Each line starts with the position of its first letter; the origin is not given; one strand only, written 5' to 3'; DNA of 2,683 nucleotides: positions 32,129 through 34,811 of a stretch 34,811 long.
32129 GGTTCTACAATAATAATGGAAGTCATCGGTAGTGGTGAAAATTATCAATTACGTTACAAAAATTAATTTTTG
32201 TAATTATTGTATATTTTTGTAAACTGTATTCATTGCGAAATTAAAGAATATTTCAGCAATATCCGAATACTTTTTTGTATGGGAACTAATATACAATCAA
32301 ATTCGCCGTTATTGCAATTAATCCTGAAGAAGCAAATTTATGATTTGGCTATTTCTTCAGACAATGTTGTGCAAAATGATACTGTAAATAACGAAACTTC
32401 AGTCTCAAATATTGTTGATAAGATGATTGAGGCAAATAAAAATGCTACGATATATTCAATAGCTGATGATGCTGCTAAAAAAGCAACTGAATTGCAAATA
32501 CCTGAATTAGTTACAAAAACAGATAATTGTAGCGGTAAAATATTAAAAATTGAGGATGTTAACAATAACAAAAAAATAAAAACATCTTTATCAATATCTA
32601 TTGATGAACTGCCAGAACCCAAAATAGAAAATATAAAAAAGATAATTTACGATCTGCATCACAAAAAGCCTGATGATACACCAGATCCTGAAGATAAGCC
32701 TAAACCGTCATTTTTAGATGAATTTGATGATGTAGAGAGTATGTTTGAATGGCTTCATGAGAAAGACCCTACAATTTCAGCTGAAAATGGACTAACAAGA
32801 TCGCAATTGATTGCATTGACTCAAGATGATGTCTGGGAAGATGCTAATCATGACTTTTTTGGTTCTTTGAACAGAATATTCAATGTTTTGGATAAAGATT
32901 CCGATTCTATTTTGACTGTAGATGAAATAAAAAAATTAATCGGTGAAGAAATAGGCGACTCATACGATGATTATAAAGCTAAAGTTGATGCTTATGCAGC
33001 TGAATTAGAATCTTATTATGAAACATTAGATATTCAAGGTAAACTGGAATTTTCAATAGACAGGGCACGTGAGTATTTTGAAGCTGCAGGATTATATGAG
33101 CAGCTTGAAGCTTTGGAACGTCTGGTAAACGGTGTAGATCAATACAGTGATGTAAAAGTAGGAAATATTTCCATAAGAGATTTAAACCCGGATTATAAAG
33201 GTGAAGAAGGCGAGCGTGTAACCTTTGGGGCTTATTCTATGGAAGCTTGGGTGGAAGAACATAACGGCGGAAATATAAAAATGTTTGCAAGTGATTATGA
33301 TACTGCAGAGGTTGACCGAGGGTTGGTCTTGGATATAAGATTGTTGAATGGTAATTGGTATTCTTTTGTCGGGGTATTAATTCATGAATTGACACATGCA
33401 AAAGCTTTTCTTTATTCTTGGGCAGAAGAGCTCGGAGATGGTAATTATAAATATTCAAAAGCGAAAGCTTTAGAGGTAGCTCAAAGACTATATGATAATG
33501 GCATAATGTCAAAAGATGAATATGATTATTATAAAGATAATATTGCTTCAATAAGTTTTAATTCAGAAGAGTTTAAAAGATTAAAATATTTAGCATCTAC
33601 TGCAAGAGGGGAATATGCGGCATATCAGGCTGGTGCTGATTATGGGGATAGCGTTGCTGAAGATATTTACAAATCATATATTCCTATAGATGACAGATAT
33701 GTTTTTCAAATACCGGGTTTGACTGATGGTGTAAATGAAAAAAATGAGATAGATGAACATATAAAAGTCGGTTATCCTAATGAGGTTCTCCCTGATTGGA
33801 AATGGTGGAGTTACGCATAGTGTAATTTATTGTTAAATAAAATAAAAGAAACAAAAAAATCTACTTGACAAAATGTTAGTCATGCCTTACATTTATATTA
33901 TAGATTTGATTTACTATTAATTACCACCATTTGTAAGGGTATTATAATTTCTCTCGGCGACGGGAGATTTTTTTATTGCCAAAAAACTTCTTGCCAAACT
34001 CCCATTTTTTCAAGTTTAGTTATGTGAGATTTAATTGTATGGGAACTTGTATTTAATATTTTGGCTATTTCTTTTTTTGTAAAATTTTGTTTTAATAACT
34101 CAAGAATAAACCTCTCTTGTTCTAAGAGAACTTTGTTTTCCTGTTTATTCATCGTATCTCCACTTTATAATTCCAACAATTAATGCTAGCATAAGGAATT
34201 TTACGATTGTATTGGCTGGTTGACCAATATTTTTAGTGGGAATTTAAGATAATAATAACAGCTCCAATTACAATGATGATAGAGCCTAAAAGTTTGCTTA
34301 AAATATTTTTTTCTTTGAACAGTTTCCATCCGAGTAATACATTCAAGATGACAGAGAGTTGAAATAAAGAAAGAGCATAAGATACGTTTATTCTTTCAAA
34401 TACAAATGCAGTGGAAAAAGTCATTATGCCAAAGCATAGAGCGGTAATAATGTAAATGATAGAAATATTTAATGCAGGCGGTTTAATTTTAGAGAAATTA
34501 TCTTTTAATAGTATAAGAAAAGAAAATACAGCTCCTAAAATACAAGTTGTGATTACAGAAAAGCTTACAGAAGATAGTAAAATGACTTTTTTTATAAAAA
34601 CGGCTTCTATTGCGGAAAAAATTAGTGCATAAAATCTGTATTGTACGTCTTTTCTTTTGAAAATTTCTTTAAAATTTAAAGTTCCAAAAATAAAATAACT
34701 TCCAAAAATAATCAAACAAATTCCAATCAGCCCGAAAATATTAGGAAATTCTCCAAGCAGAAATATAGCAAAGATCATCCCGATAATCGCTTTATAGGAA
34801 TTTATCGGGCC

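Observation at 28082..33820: Seven-gene envelope operon (vWA, FHA-like 8-TM, two TonB_C-like anchors, micro-TM, EF-hand/HExxH) lacking all canonical partners: best candidate for an undescribed system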

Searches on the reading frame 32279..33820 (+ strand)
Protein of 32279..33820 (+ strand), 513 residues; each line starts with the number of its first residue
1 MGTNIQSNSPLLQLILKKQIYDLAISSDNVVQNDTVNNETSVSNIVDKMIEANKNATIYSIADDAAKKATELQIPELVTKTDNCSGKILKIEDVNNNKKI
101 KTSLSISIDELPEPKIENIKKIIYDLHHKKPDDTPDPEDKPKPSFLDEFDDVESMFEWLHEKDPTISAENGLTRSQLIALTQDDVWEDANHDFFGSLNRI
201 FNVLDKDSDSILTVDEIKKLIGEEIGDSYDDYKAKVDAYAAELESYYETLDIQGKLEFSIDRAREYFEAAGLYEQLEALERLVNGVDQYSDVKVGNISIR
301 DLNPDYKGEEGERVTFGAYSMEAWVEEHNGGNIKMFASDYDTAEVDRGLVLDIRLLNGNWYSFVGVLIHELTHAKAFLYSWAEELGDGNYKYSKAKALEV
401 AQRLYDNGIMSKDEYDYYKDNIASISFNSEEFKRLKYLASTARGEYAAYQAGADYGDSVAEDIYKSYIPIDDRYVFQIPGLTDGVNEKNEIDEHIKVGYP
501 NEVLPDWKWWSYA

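Call 4: search_protein_families(library=pfam, proteins=[window:32279-33820:+], max_evalue=1)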
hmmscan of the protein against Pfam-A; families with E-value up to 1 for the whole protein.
window:32279-33820:+ (513 aa): 8 families
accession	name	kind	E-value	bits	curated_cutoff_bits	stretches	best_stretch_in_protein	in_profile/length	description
PF13405.12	EF-hand_6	-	0.0025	17.9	25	1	197-221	2-26/30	EF-hand domain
PF09851.14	SHOCT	-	0.0055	16.8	27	1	397-416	2-21/28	Short C-terminal domain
PF09441.15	Abp2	-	0.036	14.5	25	1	208-313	64-164/171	ARS binding protein 2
PF00036.39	EF-hand_1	-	0.04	13.9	25.4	1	197-221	2-26/29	EF hand domain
PF14521.12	Aspzincin_M35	-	0.093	13.6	30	1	365-419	94-141/142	Lysine-specific metallo-endopeptidase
PF09145.16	Ubiq-assoc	-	0.2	12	27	1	258-276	18-36/44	Ubiquitin-associated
PF13499.12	EF-hand_7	-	0.32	11.8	30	1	197-233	4-41/67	EF-hand domain pair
PF10591.15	SPARC_Ca_bdg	-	0.52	11.1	22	0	185-221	44-80/113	Secreted protein acidic and rich in cysteine Ca binding region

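Call 6: search_protein_families(library=ncbifam, proteins=[window:32279-33820:+], max_evalue=1)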
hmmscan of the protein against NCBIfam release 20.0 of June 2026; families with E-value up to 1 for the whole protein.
window:32279-33820:+ (513 aa): 1 family
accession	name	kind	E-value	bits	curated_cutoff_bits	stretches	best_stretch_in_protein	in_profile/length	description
NF003672.0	PRK05297.1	equivalog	0.15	9.4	783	1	29-110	464-542/1290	phosphoribosylformylglycinamidine synthase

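Call 23: search_protein_families(library=padloc, proteins=[window:32279-33820:+], max_evalue=1)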
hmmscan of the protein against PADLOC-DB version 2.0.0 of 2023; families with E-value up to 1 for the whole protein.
window:32279-33820:+ (513 aa): 1 family
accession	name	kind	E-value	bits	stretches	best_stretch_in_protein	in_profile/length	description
PDLC04391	PDC-M07A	-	0.089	9.8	1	27-120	161-252/412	-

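Call 69: search_solved_structures(query=window:32279-33817:+, max_evalue=10, show_alignments=2)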
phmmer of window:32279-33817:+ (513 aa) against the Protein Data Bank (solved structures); distinct sequences matched with E-value up to 10: 8.
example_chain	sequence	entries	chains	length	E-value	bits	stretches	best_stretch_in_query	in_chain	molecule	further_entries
3a8r_A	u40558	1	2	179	0.061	15.5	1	166-243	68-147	Putative uncharacterized protein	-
6ixe_A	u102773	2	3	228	0.22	13.7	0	210-258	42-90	SH3 domain-binding protein 5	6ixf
6ixg_A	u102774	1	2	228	0.23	13.6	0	210-258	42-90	SH3 domain-binding protein 5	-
3t9p_A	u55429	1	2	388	0.37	12.9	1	380-415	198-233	Mandelate racemase/muconate lactonizing enzyme family protein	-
6djl_B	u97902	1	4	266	0.46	12.6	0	196-258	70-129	SH3 domain-binding protein 5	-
6ixv_A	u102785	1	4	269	0.58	12.3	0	199-258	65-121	SH3 domain-binding protein 5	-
9moy_R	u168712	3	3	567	0.72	12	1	156-203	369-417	Restriction of telomere capping protein 5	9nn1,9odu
8a4o_D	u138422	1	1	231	1.4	11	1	321-356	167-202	Effector protein Uvi2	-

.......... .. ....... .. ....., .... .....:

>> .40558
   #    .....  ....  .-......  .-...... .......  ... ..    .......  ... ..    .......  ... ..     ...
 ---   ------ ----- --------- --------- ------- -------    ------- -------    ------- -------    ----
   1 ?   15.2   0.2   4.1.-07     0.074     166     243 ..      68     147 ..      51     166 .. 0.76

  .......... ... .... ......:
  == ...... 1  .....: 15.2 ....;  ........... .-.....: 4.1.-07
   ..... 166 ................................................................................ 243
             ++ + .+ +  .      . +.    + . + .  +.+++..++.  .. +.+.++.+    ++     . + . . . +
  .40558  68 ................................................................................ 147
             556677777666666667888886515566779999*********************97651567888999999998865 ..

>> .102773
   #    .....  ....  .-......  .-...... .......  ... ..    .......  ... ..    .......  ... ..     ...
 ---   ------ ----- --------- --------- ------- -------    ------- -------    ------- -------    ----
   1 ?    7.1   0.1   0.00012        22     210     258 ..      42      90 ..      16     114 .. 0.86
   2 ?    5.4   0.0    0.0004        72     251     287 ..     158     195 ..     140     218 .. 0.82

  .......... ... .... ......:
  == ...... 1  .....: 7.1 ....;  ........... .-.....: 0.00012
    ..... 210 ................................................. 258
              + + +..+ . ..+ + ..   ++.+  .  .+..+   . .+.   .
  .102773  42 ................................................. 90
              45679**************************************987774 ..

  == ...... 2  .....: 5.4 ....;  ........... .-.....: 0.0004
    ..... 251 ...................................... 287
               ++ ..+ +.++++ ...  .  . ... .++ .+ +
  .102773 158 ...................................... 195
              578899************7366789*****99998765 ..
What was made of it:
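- On Metallopeptidase (zincin) with EF-hand, for P6: No PDB relative was found (call 69).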

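Call 70: find_homologous_proteins(query=window:32279-33817:+, max_evalue=0.001)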
Query window:32279-33817:+ (513 aa): 56 proteins with E <= 0.001 among 8000 candidates.
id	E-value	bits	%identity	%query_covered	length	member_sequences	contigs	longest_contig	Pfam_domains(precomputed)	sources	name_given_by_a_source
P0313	0.0e+0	1142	100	100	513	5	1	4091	-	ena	-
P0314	0.0e+0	1028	90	100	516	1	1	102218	-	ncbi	-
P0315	2.1e-173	596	55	100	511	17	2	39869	-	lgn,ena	-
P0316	4.8e-146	506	50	100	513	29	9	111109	-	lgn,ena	-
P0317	9.7e-110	386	41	99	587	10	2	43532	-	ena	-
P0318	3.5e-106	374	41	99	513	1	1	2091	-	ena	-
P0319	1.7e-105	372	40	99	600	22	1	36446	-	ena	-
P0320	2.5e-105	371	42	99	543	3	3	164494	-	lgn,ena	-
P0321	5.4e-105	370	43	99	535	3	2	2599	-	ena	-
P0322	2.5e-103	365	38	99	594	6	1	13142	-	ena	-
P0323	2.1e-102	362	38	99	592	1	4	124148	-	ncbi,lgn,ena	-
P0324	2.6e-102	362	41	97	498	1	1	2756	-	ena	-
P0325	4.7e-102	361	38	99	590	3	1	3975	-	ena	-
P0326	5.8e-102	360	38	99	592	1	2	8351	-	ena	-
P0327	1.1e-101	359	41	99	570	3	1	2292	-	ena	-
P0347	8.3e-100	353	39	99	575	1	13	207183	-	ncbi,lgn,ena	-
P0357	8.2e-86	307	35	99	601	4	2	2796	PF13499.13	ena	-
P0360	5.5e-85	304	34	99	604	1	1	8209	PF13499.13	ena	-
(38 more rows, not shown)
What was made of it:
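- On Metallopeptidase (zincin) with EF-hand, for P6: Two of 56 homologue clusters carry a precomputed PF13499 annotation (call 70).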

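Call 71: find_encoding_contigs(protein=P0347, flank=7000, max_places=2)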
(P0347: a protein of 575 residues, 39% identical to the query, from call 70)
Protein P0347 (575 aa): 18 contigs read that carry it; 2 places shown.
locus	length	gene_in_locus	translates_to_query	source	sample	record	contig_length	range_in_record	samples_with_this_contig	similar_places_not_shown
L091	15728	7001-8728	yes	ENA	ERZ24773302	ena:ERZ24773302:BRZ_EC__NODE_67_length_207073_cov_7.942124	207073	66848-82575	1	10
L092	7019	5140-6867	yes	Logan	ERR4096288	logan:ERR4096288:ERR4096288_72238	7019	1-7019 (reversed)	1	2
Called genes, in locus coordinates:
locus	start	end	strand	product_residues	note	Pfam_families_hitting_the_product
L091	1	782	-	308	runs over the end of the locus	-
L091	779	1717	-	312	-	-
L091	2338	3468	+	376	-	PF03702:AnmK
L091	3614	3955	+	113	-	-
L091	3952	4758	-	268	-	PF01256:Carb_kinase, PF08543:Phos_pyr_kin (weak)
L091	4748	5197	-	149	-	PF00588:SpoU_methylase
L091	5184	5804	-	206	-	PF01066:CDP-OH_P_transf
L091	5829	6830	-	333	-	PF01408:GFO_IDH_MocA, PF02894:GFO_IDH_MocA_C, PF22725:GFO_IDH_MocA_C3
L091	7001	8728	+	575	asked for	-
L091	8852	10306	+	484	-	-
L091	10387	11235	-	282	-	PF00535:Glycos_transf_2, PF10111:Glyco_tranf_2_2 (weak)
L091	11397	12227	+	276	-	-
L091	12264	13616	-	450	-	PF02113:Peptidase_S13, PF13354:Beta-lactamase2 (faint)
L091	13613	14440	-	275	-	PF00795:CN_hydrolase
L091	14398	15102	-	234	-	PF04028:DUF374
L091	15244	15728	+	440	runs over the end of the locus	PF05697:Trigger_N, PF00254:FKBP_C, PF05698:Trigger_C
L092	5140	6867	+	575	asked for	-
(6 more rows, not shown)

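Call 72: find_encoding_contigs(protein=P0316, flank=7000, max_places=2)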
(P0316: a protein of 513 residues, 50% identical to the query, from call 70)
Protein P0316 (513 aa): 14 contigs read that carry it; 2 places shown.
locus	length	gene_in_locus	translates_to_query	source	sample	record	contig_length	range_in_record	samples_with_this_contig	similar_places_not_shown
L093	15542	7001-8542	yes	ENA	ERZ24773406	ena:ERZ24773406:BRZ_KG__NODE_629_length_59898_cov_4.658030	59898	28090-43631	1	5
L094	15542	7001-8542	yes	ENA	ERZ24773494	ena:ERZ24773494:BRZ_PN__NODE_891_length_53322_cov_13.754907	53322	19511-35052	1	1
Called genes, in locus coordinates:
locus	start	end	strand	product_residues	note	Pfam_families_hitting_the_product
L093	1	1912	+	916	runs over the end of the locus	-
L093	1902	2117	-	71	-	-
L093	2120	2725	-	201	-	PF02660:G3P_acyltransf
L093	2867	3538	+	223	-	PF00092:VWA (weak), PF13519:VWA_2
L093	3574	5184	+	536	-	-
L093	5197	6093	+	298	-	-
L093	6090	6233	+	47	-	-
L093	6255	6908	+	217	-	-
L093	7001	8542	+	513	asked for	-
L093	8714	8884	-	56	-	PF00196:GerE (weak), PF08281:Sigma70_r4_2 (weak)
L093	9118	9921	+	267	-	PF01507:PAPS_reduct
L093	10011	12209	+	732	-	PF04333:MlaA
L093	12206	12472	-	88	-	-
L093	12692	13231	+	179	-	PF02525:Flavodoxin_2, PF03358:FMN_red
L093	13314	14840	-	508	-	PF02321:OEP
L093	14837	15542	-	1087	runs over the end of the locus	PF00873:ACR_tran, PF03176:MMPL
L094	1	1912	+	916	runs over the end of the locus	-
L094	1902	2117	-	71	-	-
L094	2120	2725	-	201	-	PF02660:G3P_acyltransf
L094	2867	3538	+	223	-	PF00092:VWA (weak), PF13519:VWA_2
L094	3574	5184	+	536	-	-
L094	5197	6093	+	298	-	-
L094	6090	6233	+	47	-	-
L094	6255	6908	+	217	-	-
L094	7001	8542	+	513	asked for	-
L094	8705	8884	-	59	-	PF00196:GerE (weak), PF08281:Sigma70_r4_2 (weak)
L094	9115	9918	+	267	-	PF01507:PAPS_reduct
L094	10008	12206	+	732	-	PF04333:MlaA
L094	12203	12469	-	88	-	-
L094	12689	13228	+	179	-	PF02525:Flavodoxin_2, PF03358:FMN_red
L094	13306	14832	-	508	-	PF02321:OEP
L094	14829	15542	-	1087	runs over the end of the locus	PF00873:ACR_tran, PF03176:MMPL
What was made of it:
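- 32279..33820 (+): P6: 513-aa protein with no signal peptide, an EF-hand-like loop and an HExxH motif. It is a lineage-specific appended gene, not part of the conserved cluster. A homologue lies elsewhere in the genome in L091 (calls 70-72).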

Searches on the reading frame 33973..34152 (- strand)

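Call 5: search_protein_families(library=pfam, proteins=[window:33973-34152:-], max_evalue=0.01)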
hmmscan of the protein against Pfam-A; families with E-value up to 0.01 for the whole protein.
window:33973-34152:- (59 aa): 17 families
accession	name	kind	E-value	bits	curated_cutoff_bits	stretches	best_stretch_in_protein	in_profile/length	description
PF00196.25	GerE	-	6.1e-08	32.6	23.5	1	8-52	2-47/57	Bacterial regulatory proteins, luxR family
PF08279.18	HTH_11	-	3e-06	27.4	25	1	14-52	3-44/55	HTH domain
PF14493.12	HTH_40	-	2.2e-05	25.1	27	1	17-51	6-40/89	Helix-turn-helix domain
PF13412.12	HTH_24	-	3.9e-05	23.6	21.9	1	25-52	19-46/48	Winged helix-turn-helix DNA-binding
PF08281.18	Sigma70_r4_2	-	4.6e-05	23.4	25.7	1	9-46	11-49/54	Sigma-70, region 4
PF13542.12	HTH_Tnp_ISL3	-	0.00013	21.8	27.4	1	13-41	17-44/51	Helix-turn-helix domain of transposase family ISL3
PF13545.12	HTH_Crp_2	-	0.001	19.4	27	1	19-52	18-51/70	Crp-like helix-turn-helix domain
PF07506.17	RepB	-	0.0011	19.5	30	1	10-45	8-43/185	RepB plasmid partitioning protein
PF04545.22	Sigma70_r4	-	0.0018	18.2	24.1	1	11-46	7-43/50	Sigma-70, region 4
PF22979.2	HTH_69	-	0.002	18.4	27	1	25-56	28-59/69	Winged helix-turn-helix domain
PF13384.12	HTH_23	-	0.0022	18.2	24.6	1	11-44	4-38/50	Homeodomain-like domain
PF08280.17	HTH_Mga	-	0.0043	17.5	23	1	21-48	17-44/59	M protein trans-acting positive regulator (MGA) HTH domain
PF13730.12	HTH_36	-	0.0046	17.2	25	1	23-51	25-53/55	Helix-turn-helix domain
PF13518.12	HTH_28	-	0.0072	16.8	25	1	14-48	4-37/52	Helix-turn-helix domain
PF01047.28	MarR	-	0.0074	16.6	24.6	1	23-51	17-45/59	MarR family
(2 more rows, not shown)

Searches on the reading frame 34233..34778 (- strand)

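Call 5: search_protein_families(library=pfam, proteins=[window:34233-34778:-], max_evalue=0.01)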
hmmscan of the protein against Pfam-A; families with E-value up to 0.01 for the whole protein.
window:34233-34778:- (181 aa): 2 families
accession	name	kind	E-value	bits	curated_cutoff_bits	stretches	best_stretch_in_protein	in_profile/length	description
PF00892.27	EamA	-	9.5e-12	45.8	28.2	1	49-177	8-134/135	EamA-like transporter family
PF06800.18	Sugar_transport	-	5.4e-05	23.2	26.3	1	4-177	100-278/280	Sugar transport protein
